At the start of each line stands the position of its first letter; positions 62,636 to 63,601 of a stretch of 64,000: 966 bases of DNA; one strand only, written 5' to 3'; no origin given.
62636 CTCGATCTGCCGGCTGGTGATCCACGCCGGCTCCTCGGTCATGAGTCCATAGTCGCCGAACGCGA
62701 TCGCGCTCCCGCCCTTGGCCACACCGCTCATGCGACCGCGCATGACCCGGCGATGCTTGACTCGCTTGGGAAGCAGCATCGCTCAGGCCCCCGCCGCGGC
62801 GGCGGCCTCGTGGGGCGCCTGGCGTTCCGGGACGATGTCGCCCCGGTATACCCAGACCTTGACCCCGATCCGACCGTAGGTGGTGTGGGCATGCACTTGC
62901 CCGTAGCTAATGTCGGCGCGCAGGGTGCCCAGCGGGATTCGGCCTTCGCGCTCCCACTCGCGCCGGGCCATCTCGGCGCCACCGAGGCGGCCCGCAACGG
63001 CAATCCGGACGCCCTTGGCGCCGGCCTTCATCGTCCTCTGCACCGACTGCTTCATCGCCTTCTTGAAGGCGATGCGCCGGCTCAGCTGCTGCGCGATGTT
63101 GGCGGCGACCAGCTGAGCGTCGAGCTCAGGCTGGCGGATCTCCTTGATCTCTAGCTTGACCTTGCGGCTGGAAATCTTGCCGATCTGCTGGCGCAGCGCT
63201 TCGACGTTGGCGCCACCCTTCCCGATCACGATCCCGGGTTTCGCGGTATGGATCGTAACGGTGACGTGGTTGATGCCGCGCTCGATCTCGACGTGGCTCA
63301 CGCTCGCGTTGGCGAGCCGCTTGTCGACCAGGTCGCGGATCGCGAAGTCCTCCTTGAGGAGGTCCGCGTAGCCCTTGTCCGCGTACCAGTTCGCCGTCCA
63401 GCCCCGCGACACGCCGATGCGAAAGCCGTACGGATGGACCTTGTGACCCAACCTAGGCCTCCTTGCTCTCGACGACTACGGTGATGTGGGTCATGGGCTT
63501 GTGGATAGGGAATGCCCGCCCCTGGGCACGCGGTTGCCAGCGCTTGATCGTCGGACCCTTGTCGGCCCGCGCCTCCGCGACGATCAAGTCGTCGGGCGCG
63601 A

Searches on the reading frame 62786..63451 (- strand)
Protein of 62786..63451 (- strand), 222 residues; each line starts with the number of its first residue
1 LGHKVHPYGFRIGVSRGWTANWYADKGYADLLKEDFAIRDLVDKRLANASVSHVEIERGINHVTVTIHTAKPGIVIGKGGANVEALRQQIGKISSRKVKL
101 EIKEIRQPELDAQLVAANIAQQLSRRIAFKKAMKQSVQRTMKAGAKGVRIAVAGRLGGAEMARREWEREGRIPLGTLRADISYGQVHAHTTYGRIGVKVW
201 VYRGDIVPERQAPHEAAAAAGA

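Call 15: find_encoding_contigs(protein=window:62786-63451:-, flank=10000, max_places=10)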
Protein seq(222 aa) (222 aa): 9 contigs read that carry it; 9 places shown.
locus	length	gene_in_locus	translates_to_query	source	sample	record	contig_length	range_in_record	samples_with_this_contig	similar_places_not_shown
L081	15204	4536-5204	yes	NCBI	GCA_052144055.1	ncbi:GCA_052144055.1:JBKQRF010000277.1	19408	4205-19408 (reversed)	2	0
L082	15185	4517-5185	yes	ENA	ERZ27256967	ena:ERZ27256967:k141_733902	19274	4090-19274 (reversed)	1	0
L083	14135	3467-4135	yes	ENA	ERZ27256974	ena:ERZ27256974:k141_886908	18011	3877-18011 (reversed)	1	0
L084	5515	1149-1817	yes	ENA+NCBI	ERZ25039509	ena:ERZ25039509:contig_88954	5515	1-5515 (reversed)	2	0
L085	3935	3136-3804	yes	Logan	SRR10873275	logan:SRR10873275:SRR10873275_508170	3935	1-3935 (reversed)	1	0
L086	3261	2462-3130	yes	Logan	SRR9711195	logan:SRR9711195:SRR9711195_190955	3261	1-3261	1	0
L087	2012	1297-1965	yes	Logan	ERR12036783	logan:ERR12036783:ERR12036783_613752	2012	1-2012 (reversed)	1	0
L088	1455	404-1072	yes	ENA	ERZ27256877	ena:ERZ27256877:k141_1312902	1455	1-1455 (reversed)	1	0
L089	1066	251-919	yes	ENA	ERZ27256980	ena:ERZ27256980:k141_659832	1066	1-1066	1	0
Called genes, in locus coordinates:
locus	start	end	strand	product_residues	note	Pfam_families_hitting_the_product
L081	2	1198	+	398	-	PF00009:GTP_EFTU, PF03144:GTP_EFTU_D2, PF03143:GTP_EFTU_D3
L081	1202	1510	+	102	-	PF00338:Ribosomal_S10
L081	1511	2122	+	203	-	PF00297:Ribosomal_L3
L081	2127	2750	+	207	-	PF00573:Ribosomal_L4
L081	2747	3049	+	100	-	PF00276:Ribosomal_L23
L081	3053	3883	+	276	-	PF00181:Ribosomal_L2_N, PF03947:Ribosomal_L2_C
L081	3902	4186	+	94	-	PF00203:Ribosomal_S19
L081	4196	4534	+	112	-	PF00237:Ribosomal_L22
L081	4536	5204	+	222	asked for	PF13083:KH_KhpA-B (weak), PF07650:KH_2, PF00189:Ribosomal_S3_C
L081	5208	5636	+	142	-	PF00252:Ribosomal_L16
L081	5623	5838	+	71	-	PF00831:Ribosomal_L29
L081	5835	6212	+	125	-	PF00366:Ribosomal_S17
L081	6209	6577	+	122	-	PF00238:Ribosomal_L14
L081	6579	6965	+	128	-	PF17136:ribosomal_L24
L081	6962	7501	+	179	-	PF00281:Ribosomal_L5, PF00673:Ribosomal_L5_C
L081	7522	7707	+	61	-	PF00253:Ribosomal_S14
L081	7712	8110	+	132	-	PF00410:Ribosomal_S8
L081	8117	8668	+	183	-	PF00347:Ribosomal_L6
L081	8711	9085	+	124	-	PF00861:Ribosomal_L18p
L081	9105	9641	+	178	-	PF00333:Ribosomal_S5, PF03719:Ribosomal_S5_C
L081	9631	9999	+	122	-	PF00327:Ribosomal_L30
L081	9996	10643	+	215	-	PF00828:Ribosomal_L27A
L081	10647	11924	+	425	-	PF00344:SecY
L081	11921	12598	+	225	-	PF00406:ADK, PF13207:AAA_17, PF13671:AAA_33, PF05191:ADK_lid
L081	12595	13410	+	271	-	PF00557:Peptidase_M24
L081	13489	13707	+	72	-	PF01176:eIF-1a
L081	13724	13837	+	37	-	PF00444:Ribosomal_L36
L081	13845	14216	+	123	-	PF00416:Ribosomal_S13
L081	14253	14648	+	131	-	PF00411:Ribosomal_S11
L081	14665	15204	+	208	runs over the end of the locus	PF00163:Ribosomal_S4, PF01479:S4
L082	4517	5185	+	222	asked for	PF13083:KH_KhpA-B (weak), PF07650:KH_2, PF00189:Ribosomal_S3_C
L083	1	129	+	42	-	?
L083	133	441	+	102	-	PF00338:Ribosomal_S10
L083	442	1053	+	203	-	PF00297:Ribosomal_L3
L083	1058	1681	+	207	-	PF00573:Ribosomal_L4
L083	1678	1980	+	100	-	PF00276:Ribosomal_L23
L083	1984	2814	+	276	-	PF00181:Ribosomal_L2_N, PF03947:Ribosomal_L2_C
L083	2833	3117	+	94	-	PF00203:Ribosomal_S19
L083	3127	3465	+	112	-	PF00237:Ribosomal_L22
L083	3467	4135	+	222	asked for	PF13083:KH_KhpA-B (weak), PF07650:KH_2, PF00189:Ribosomal_S3_C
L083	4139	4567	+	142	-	PF00252:Ribosomal_L16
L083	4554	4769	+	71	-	PF00831:Ribosomal_L29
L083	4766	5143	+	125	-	PF00366:Ribosomal_S17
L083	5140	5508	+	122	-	PF00238:Ribosomal_L14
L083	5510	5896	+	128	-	PF17136:ribosomal_L24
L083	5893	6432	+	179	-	PF00281:Ribosomal_L5, PF00673:Ribosomal_L5_C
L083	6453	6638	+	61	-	PF00253:Ribosomal_S14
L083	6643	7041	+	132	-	PF00410:Ribosomal_S8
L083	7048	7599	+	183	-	PF00347:Ribosomal_L6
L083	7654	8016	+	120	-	PF00861:Ribosomal_L18p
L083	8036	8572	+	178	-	PF00333:Ribosomal_S5, PF03719:Ribosomal_S5_C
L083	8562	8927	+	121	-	PF00327:Ribosomal_L30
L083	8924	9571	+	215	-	PF00828:Ribosomal_L27A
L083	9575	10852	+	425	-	PF00344:SecY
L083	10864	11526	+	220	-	PF00406:ADK, PF13207:AAA_17, PF13671:AAA_33, PF05191:ADK_lid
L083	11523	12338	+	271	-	PF00557:Peptidase_M24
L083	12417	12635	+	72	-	PF01176:eIF-1a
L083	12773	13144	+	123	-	PF00416:Ribosomal_S13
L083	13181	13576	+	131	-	PF00411:Ribosomal_S11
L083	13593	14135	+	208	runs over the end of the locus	PF00163:Ribosomal_S4, PF01479:S4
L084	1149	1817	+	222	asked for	PF13083:KH_KhpA-B (weak), PF07650:KH_2, PF00189:Ribosomal_S3_C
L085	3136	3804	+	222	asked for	PF13083:KH_KhpA-B (weak), PF07650:KH_2, PF00189:Ribosomal_S3_C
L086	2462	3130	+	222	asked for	PF13083:KH_KhpA-B (weak), PF07650:KH_2, PF00189:Ribosomal_S3_C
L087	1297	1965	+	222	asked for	PF13083:KH_KhpA-B (weak), PF07650:KH_2, PF00189:Ribosomal_S3_C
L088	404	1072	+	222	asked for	PF13083:KH_KhpA-B (weak), PF07650:KH_2, PF00189:Ribosomal_S3_C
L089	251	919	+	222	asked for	PF13083:KH_KhpA-B (weak), PF07650:KH_2, PF00189:Ribosomal_S3_C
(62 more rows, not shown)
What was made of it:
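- Conspecifics at 98.3% identity have intact genes (call 15).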
